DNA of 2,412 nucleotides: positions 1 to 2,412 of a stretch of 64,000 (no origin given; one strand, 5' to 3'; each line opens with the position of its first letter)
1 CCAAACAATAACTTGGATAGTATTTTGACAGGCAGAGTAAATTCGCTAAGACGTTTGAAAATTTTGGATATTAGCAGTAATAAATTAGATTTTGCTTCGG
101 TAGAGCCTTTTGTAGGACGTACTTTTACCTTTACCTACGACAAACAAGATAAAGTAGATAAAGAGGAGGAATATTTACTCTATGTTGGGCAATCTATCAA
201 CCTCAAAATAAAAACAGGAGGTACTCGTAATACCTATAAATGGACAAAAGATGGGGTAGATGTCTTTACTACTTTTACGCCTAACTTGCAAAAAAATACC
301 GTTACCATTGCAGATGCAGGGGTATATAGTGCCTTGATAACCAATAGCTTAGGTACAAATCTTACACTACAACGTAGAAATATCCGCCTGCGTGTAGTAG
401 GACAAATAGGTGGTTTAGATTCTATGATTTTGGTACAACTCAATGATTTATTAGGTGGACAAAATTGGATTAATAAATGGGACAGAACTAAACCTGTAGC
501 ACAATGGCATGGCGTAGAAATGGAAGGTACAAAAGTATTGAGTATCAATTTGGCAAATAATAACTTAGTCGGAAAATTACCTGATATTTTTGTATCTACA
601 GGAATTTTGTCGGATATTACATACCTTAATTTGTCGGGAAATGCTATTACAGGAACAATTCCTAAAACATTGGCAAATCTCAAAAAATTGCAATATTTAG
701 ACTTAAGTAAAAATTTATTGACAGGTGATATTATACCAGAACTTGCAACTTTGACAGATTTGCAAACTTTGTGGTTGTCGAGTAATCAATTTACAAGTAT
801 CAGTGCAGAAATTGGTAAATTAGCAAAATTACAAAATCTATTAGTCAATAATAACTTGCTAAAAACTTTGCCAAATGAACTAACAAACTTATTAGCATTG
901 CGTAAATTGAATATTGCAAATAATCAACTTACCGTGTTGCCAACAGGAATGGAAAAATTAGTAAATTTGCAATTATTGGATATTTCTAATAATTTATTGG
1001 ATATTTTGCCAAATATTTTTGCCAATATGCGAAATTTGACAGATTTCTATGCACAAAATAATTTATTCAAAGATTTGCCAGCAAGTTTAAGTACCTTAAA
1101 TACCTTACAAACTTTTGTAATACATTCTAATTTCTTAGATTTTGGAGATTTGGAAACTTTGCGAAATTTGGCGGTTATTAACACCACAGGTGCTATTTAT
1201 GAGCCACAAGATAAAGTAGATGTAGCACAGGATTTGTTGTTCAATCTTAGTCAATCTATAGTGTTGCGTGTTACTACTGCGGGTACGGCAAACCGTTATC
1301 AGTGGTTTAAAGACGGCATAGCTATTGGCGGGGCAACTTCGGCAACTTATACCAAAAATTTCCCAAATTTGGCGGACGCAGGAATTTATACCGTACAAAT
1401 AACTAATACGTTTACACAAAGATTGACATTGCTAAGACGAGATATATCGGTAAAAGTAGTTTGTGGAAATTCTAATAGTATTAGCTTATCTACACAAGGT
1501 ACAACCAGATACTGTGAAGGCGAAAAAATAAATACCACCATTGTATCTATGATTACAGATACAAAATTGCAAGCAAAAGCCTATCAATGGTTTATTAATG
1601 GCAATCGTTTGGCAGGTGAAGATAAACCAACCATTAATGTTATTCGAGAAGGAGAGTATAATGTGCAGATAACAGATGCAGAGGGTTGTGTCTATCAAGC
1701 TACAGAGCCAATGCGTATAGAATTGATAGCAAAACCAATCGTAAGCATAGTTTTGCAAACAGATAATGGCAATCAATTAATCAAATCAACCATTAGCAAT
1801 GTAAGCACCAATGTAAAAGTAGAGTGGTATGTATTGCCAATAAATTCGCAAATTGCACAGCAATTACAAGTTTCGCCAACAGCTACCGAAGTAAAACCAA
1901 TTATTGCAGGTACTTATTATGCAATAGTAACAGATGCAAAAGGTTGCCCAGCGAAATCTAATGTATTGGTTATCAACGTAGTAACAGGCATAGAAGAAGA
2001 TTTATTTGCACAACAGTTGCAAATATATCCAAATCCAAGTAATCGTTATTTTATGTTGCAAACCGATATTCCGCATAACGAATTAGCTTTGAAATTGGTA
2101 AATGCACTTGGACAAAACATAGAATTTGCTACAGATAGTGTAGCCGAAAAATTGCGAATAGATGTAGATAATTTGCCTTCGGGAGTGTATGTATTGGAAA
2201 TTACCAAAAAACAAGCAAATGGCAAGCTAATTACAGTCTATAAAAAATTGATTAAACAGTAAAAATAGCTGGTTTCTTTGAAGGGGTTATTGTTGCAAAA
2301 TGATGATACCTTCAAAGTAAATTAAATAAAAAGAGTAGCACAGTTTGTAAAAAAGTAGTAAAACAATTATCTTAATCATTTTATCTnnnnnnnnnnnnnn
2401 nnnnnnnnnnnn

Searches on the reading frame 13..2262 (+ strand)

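Call 42: search_protein_families(library=pfam, proteins=[window:13-2262:+], max_evalue=0.0001)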
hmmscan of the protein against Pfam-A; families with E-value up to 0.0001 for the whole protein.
window:13-2262:+ (749 aa): 9 families
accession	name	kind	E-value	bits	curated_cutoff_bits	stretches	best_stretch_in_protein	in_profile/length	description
PF12799.13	LRR_4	-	1.2e-19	70.3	27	1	203-236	4-36/44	Leucine Rich repeats (2 copies)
PF13855.12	LRR_8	-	1.2e-19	70.3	27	3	296-351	3-60/61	Leucine rich repeat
PF00560.39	LRR_1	-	1.3e-16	57.6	20.6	0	202-223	2-23/23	Leucine Rich Repeat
PF23598.1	LRR_14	-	5.1e-16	58.8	40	2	288-389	41-147/353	Leucine-rich repeat region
PF18962.6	Por_Secre_tail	-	2.1e-10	41.2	27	1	671-736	1-68/75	Secretion system C-terminal sorting domain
PF13927.12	Ig_3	-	1.6e-08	35.3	30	0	56-111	13-78/78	Immunoglobulin domain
PF23211.1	LRR_LRWD1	-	3.4e-06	27.3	28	0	197-263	13-79/190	Leucine-rich repeat and WD repeat-containing protein 1, LRR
PF19081.6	Ig_7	-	1.5e-05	25.7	27.3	0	590-651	18-76/84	Ig-like domain CHU_C associated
PF06832.18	BiPBP_C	-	3.4e-05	24.1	26.8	0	522-559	44-84/90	Penicillin-Binding Protein C-terminus Family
